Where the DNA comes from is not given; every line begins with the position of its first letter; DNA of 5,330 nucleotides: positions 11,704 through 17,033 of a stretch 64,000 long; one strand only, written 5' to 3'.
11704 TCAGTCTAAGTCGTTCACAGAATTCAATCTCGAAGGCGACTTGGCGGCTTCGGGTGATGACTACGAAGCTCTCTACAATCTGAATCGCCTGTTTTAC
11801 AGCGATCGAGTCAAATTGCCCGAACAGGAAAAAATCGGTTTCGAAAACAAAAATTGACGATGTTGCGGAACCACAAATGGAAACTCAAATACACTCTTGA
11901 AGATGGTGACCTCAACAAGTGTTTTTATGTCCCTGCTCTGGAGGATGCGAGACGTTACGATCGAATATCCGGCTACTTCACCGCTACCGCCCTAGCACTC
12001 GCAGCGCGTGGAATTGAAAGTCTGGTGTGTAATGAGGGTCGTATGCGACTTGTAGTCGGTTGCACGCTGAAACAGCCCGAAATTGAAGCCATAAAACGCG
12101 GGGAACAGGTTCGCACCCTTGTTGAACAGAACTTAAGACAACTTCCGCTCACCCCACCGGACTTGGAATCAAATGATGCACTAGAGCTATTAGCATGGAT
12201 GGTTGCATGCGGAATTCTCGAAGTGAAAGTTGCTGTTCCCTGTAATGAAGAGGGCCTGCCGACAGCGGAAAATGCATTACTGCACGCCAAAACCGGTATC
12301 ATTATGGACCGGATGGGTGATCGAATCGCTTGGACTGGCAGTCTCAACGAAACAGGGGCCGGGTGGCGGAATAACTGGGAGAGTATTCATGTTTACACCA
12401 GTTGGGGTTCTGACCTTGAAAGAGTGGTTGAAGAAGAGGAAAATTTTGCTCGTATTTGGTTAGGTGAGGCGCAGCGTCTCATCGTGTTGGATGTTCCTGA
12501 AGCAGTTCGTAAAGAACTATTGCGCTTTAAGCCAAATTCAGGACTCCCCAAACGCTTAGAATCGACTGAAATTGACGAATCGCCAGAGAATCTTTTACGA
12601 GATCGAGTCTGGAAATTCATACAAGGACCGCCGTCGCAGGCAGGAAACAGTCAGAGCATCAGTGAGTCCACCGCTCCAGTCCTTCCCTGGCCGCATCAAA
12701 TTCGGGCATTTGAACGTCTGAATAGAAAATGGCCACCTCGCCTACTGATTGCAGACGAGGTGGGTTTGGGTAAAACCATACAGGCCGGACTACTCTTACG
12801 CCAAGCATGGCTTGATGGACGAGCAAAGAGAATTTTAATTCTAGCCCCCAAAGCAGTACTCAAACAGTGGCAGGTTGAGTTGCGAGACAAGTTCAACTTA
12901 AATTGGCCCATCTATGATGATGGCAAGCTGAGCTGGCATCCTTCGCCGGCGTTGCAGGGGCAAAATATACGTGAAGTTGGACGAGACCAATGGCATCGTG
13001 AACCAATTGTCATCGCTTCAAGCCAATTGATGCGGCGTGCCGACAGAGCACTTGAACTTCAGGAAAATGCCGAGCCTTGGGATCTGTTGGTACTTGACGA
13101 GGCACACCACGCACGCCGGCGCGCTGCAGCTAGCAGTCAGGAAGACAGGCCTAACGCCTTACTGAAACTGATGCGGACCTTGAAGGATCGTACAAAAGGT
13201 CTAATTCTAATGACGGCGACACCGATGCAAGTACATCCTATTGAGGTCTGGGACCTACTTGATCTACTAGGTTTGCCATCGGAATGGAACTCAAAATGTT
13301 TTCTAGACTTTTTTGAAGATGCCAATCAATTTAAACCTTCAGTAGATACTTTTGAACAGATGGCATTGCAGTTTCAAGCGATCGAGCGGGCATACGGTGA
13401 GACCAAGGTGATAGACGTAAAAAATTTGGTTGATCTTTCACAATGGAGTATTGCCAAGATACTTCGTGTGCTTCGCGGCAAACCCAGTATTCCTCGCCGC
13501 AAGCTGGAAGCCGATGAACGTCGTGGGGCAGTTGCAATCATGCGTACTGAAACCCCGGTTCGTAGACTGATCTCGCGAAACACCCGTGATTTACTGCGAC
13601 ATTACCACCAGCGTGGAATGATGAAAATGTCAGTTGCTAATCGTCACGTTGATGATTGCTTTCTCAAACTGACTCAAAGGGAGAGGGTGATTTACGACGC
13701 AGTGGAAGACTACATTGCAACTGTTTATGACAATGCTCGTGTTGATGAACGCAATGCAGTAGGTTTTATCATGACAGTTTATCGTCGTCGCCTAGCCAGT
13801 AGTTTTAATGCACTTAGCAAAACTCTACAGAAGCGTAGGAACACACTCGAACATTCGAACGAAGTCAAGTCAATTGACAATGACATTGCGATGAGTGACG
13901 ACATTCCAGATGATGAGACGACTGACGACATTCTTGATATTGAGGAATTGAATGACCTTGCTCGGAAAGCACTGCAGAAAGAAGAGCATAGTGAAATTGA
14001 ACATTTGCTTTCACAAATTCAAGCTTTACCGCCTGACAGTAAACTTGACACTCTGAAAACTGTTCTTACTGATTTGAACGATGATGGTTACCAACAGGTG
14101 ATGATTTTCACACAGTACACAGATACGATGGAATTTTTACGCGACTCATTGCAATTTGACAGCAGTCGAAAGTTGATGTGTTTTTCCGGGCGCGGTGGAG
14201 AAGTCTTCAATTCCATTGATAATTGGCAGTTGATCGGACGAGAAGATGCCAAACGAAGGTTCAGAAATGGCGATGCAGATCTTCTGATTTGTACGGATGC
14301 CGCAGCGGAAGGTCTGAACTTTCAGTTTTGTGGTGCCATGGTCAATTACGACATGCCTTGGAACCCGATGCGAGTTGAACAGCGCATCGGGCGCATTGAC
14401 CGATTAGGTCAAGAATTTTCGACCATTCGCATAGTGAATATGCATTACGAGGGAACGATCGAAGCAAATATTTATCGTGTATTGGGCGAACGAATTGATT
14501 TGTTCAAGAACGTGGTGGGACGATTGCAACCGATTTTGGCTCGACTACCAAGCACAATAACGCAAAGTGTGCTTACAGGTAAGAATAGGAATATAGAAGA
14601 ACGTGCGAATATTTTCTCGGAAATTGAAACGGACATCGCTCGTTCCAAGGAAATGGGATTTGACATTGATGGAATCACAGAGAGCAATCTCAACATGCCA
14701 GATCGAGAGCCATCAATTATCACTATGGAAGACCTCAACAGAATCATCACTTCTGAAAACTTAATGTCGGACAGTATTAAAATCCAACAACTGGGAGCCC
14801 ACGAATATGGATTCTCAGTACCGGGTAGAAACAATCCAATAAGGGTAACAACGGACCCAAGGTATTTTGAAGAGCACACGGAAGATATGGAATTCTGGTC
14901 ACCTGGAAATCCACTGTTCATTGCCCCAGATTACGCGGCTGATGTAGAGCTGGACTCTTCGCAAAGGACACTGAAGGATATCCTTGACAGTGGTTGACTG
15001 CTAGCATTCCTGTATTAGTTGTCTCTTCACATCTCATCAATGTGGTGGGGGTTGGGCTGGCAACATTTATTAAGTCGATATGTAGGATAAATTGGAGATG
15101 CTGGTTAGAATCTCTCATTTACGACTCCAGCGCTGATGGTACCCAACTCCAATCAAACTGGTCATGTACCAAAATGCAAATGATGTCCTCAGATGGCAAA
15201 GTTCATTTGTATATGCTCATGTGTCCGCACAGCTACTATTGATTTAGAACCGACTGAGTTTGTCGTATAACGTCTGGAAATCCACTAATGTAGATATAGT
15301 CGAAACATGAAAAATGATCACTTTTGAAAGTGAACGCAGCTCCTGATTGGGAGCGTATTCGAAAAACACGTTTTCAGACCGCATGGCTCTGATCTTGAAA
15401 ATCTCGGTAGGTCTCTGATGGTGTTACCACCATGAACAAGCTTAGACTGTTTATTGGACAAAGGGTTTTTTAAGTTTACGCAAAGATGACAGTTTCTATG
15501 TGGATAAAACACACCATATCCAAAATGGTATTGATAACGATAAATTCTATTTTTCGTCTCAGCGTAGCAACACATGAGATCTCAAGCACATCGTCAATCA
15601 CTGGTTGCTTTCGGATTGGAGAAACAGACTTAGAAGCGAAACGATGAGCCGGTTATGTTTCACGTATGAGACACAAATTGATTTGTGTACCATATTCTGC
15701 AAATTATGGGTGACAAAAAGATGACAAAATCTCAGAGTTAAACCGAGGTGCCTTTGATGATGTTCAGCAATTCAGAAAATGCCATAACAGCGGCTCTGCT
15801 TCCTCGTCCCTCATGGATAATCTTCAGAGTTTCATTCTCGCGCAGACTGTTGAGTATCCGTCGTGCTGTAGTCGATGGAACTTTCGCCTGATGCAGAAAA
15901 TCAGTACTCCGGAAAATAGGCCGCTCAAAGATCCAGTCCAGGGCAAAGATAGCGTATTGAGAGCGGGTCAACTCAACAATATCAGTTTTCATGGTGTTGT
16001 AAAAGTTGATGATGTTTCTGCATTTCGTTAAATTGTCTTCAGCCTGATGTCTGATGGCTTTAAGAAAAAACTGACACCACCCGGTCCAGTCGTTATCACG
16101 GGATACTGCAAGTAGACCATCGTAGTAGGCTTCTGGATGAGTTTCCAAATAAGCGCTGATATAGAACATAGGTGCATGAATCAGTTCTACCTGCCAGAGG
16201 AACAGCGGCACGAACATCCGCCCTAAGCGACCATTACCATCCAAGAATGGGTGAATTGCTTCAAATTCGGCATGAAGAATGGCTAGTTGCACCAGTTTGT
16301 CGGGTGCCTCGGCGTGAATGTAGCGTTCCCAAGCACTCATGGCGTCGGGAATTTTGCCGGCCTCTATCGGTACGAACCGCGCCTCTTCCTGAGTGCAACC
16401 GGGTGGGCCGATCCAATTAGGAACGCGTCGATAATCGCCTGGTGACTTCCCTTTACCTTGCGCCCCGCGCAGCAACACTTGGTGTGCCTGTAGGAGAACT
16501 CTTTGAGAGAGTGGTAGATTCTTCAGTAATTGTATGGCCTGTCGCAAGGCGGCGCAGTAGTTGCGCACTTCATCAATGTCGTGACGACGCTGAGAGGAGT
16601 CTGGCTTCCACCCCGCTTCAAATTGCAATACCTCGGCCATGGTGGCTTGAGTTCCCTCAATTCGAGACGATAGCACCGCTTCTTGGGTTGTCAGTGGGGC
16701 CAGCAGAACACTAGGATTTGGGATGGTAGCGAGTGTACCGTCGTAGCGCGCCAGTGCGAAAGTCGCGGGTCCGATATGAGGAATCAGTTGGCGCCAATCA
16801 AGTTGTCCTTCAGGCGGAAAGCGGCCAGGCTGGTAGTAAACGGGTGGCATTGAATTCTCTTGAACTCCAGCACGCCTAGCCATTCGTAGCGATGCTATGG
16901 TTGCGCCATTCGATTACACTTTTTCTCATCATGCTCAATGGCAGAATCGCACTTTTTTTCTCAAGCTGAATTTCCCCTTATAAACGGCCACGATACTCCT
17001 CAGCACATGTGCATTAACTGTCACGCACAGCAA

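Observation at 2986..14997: Seven-gene translationally coupled ATPase / methylase / nuclease-helicase operon: an expanded DUF499-DUF1156-helicase type defence locus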

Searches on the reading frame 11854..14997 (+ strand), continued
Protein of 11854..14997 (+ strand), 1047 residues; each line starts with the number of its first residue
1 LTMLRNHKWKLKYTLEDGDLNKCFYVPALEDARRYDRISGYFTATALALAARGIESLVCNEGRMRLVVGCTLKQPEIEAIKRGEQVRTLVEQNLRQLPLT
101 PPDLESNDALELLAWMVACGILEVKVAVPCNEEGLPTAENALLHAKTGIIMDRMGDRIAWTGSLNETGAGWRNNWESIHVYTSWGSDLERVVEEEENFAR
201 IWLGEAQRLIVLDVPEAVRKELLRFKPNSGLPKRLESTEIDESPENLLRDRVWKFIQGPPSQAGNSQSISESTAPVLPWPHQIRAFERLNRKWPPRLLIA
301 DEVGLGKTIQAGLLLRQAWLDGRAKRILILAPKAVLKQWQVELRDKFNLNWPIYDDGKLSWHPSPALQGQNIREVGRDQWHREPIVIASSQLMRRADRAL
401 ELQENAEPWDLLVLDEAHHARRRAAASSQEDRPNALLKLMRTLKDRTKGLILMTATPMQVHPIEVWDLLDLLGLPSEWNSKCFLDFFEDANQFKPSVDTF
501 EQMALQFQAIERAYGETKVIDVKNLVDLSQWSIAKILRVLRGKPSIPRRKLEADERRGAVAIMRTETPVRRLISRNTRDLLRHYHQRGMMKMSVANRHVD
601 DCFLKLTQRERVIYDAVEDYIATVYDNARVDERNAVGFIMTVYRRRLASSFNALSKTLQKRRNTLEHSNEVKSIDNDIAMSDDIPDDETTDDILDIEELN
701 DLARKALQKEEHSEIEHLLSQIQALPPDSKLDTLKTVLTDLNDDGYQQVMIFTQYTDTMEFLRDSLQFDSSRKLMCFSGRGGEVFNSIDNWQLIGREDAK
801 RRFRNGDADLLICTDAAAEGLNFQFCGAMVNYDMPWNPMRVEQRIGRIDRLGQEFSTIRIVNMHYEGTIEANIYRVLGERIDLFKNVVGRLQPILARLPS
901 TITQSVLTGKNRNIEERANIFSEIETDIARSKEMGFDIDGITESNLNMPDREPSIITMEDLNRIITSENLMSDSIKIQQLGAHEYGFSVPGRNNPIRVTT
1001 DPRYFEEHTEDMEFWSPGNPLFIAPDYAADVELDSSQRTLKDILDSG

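Call 67: get_annotated_region(hit=H25, flank=10000)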
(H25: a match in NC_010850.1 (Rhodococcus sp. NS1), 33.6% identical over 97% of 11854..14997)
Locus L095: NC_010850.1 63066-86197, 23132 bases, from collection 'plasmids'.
description: Rhodococcus sp. NS1 plasmid pNSL1, complete sequence
organism: Rhodococcus sp. NS1 (NCBI taxid 402236)
taxonomy: Bacteria; Actinomycetota; Actinomycetes; Mycobacteriales; Nocardiaceae; Rhodococcus; Rhodococcus sp. NS1
host: -; source: -; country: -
typing (MOB-suite, as given by PLSDB): non-mobilizable
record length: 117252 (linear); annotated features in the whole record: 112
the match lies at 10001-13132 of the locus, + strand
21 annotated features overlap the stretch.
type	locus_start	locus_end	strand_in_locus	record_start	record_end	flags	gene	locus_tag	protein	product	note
CDS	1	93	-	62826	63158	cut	-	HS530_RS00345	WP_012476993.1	hypothetical protein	-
CDS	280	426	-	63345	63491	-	-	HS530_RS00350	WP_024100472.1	hypothetical protein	-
CDS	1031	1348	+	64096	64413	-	-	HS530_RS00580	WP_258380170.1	hypothetical protein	-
CDS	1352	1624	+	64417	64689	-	-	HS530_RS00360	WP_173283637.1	hypothetical protein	-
CDS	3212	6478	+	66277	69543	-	-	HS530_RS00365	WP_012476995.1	DUF499 domain-containing protein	-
CDS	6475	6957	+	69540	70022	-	-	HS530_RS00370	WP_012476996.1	hypothetical protein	-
CDS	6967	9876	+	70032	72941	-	-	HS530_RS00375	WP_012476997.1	DUF1156 domain-containing protein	-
CDS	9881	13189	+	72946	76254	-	-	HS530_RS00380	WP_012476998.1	SNF2-related protein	-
CDS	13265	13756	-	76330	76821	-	-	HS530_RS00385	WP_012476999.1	hypothetical protein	-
CDS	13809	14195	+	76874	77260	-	-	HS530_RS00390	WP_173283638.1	hypothetical protein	-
CDS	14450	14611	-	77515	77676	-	-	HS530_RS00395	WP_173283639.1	hypothetical protein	-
CDS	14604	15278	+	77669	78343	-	-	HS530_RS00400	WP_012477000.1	NYN domain-containing protein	-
CDS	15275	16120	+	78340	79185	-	-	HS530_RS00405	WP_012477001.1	hypothetical protein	-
CDS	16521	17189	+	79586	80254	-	-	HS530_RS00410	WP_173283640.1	hypothetical protein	-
CDS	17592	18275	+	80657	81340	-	-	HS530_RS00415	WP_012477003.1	hypothetical protein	-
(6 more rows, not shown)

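Call 68: search_protein_families(library=pfam, proteins=[L092:8583-9062:+, L093:2700-3128:+, L095:6475-6957:+, L094:8600-9925:+], max_evalue=0.01)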
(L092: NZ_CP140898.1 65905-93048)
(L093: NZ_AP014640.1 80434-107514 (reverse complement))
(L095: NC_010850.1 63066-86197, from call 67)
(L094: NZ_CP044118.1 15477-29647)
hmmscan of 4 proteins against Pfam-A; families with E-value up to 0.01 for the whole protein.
L092:8583-9062:+ (159 aa): 1 family
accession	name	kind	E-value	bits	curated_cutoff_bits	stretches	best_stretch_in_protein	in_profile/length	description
PF24728.1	DUF7680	-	1.2e-44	152.4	24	1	20-156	1-141/141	Domain of unknown function (DUF7680)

L093:2700-3128:+ (142 aa): 1 family
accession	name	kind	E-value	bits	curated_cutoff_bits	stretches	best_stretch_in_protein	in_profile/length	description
PF24728.1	DUF7680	-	4.1e-47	160.3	24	1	4-142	1-141/141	Domain of unknown function (DUF7680)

L095:6475-6957:+ (160 aa): 1 family
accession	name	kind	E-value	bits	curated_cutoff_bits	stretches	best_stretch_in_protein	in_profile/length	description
PF24728.1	DUF7680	-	4.5e-29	101.9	24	1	25-157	3-141/141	Domain of unknown function (DUF7680)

L094:8600-9925:+ (441 aa): 2 families
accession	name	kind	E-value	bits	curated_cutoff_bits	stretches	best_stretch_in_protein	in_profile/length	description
PF00753.33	Lactamase_B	-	3.3e-10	40.7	22.7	1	20-83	7-71/196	Metallo-beta-lactamase superfamily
PF12706.13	Lactamase_B_2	-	9.7e-05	22.5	27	1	30-89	2-63/200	Beta-lactamase superfamily domain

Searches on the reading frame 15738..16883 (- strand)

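Call 7: search_protein_families(library=pfam, proteins=[window:15738-16883:-], max_evalue=0.01)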
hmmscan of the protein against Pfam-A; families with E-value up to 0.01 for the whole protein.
window:15738-16883:- (381 aa): 2 families
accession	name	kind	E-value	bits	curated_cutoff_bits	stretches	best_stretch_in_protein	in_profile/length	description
PF13784.11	Fic_N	-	3.7e-25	88.2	26.7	1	37-118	4-82/82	Fic/DOC family N-terminal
PF02661.23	Fic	-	1.4e-17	64.7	24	1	124-229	1-93/93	Fic/DOC family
